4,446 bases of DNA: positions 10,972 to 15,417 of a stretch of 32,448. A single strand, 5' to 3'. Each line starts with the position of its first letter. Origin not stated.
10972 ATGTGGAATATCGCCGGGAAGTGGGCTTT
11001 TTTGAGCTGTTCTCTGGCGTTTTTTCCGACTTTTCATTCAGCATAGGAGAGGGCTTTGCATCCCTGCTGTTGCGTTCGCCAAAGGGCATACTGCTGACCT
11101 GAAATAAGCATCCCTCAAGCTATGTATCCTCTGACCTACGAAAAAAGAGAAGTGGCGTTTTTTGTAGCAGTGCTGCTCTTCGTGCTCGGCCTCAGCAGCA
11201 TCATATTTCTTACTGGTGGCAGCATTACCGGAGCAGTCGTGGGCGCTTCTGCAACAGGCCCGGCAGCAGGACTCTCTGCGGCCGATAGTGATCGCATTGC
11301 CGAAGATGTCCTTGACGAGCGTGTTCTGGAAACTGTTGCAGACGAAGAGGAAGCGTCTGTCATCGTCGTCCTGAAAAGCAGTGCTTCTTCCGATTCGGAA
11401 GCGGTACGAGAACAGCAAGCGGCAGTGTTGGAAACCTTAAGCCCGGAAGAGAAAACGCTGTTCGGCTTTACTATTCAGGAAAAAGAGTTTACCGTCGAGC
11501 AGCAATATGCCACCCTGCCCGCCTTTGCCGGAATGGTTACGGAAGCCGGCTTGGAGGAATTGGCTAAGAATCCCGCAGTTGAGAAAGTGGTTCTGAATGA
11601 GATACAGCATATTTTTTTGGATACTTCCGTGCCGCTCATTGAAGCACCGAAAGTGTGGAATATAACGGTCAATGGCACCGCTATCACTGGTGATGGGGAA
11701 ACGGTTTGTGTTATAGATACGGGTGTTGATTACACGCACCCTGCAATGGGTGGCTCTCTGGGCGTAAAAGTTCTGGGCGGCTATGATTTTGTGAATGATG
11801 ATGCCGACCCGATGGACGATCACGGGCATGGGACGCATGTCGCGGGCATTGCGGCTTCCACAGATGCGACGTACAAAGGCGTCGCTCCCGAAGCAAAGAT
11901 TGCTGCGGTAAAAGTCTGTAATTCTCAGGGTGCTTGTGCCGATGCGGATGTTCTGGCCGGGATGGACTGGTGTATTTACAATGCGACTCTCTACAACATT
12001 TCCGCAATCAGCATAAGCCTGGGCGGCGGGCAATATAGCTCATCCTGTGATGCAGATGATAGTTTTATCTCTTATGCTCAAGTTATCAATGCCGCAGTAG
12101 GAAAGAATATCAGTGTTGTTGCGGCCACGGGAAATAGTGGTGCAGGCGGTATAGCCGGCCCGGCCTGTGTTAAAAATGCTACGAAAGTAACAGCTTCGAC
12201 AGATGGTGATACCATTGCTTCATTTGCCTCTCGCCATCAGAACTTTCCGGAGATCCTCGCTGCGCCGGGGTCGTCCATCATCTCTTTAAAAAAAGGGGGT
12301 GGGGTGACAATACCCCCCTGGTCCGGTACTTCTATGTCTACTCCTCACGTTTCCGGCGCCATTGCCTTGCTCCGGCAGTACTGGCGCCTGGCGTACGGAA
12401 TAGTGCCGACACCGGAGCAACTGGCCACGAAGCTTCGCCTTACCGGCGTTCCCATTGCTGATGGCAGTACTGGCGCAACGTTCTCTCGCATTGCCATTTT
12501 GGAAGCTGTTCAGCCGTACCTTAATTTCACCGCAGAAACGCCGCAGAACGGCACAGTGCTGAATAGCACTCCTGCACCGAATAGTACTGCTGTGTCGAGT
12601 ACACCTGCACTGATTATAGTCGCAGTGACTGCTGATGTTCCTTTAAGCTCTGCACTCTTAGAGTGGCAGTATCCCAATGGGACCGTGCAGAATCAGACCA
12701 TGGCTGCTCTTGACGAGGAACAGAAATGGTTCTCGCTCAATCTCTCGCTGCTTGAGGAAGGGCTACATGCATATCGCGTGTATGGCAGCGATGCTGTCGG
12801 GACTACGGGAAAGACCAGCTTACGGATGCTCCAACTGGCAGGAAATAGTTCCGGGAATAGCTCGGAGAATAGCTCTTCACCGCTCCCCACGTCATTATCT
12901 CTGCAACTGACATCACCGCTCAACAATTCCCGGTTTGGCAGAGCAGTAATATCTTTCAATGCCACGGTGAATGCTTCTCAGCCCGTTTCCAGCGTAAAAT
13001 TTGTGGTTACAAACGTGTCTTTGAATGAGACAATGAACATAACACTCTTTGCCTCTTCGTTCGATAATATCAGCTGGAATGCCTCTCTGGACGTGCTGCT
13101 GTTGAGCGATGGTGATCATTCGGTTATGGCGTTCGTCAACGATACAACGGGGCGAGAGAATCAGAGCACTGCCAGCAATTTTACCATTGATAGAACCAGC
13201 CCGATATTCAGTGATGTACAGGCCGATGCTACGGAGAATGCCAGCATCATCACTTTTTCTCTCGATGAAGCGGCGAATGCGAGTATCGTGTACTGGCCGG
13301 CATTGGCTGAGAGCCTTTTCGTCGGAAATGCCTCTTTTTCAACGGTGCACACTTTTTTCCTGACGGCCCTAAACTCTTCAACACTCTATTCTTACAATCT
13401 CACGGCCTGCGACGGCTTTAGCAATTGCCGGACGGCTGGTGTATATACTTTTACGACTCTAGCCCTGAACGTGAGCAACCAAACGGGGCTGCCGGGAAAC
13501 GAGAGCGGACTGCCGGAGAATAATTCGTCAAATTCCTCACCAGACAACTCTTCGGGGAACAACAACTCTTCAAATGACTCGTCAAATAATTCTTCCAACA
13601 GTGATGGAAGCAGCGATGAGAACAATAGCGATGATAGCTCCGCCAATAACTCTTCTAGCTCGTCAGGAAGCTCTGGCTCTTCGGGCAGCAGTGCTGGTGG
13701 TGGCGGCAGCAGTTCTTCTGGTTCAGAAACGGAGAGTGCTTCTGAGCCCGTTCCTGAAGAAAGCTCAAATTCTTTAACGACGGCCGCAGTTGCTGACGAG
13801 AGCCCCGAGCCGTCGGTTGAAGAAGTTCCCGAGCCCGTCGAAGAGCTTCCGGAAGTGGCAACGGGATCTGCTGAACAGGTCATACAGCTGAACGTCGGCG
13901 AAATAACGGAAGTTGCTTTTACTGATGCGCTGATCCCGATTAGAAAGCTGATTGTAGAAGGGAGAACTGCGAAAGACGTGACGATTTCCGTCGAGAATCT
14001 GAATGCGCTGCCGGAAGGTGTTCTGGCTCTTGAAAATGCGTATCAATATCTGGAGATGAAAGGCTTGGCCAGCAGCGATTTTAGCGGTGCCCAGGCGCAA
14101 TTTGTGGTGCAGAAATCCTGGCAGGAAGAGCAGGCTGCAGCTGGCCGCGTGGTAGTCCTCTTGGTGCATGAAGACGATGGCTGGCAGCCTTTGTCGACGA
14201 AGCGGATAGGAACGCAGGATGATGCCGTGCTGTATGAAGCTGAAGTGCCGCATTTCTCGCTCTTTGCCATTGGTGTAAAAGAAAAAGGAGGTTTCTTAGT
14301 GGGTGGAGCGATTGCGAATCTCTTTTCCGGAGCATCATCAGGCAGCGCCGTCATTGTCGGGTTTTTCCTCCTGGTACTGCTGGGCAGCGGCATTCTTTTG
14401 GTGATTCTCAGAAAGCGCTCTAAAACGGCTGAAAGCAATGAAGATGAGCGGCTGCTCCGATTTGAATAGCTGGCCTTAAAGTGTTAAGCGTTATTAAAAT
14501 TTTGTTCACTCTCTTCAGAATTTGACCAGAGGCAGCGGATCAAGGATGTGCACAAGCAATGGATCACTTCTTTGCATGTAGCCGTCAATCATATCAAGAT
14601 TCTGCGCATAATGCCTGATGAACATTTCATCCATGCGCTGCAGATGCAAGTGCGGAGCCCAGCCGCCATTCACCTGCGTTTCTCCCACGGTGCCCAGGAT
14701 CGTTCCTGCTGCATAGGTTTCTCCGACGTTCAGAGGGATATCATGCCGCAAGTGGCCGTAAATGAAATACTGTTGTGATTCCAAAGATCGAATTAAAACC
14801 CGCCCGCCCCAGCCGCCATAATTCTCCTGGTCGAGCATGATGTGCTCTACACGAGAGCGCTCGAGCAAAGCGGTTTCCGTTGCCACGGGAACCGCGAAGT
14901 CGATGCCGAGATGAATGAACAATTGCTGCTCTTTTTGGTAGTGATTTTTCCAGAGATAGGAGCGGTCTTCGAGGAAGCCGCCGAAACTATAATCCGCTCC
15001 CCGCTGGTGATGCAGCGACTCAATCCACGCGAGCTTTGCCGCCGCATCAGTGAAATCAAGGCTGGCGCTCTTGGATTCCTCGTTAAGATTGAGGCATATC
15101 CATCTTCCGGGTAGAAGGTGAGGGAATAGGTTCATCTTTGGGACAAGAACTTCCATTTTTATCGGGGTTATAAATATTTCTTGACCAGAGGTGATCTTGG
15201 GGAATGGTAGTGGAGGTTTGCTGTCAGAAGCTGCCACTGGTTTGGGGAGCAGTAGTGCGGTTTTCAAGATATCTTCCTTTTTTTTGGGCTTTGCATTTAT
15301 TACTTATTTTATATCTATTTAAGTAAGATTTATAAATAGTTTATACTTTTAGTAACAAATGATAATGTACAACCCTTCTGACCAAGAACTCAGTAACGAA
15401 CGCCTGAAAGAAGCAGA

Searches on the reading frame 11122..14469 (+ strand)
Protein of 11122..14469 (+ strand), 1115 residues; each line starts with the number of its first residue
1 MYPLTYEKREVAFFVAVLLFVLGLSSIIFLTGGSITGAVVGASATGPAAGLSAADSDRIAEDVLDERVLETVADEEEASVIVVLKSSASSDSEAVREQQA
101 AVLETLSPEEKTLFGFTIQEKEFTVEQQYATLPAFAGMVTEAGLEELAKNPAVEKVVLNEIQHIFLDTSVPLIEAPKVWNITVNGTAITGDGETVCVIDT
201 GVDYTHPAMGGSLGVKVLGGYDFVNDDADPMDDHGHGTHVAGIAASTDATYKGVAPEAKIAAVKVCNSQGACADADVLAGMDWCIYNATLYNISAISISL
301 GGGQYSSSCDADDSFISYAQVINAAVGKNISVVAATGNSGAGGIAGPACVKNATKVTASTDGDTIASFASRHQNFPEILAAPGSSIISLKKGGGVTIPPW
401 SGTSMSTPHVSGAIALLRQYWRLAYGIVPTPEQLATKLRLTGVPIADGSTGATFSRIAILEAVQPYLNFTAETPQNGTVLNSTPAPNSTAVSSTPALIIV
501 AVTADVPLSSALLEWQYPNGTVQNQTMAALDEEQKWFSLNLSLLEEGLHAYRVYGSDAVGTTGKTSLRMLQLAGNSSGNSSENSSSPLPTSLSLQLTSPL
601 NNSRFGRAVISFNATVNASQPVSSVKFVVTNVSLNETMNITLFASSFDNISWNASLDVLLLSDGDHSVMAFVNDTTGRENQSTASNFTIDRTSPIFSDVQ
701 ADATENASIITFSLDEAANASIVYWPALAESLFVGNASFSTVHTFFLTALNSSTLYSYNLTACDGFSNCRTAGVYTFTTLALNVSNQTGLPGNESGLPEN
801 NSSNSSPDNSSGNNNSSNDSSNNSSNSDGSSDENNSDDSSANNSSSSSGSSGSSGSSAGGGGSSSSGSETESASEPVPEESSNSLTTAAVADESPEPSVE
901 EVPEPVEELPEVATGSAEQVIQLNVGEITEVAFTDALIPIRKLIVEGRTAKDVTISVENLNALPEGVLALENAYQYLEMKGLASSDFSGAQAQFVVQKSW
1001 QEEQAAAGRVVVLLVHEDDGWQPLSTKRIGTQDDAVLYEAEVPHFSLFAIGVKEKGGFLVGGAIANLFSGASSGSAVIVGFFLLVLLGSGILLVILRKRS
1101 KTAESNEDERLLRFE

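Call 11: search_protein_families(library=pfam, proteins=[window:11122-14469:+])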
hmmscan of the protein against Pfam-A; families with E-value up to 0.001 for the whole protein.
window:11122-14469:+ (1115 aa): 3 families
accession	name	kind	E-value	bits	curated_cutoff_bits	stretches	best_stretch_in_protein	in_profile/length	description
PF00082.27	Peptidase_S8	-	6.7e-39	134.4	21.8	1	190-420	1-256/288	Subtilase family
PF05922.21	Inhibitor_I9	-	1.1e-05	26.5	21.2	1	80-162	2-79/82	Peptidase inhibitor I9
PF19077.6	Big_13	-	1.4e-05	26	27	0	643-690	55-101/102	Bacterial Ig-like domain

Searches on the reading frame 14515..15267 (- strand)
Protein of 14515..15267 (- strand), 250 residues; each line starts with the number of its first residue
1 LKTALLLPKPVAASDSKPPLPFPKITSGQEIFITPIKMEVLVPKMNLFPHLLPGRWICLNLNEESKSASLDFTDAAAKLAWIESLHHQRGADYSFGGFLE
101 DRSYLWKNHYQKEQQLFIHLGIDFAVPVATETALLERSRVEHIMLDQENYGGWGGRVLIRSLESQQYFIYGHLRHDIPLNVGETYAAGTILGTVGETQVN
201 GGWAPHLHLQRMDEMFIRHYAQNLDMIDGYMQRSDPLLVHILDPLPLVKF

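Call 59: search_protein_families(library=pfam, proteins=[window:14515-15267:-], max_evalue=0.001)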
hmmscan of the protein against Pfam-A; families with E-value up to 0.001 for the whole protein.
window:14515-15267:- (250 aa): 1 family
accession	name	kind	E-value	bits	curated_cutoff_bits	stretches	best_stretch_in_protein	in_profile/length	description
PF01551.29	Peptidase_M23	-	8.8e-08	32.7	28.7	1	118-211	2-87/96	Peptidase family M23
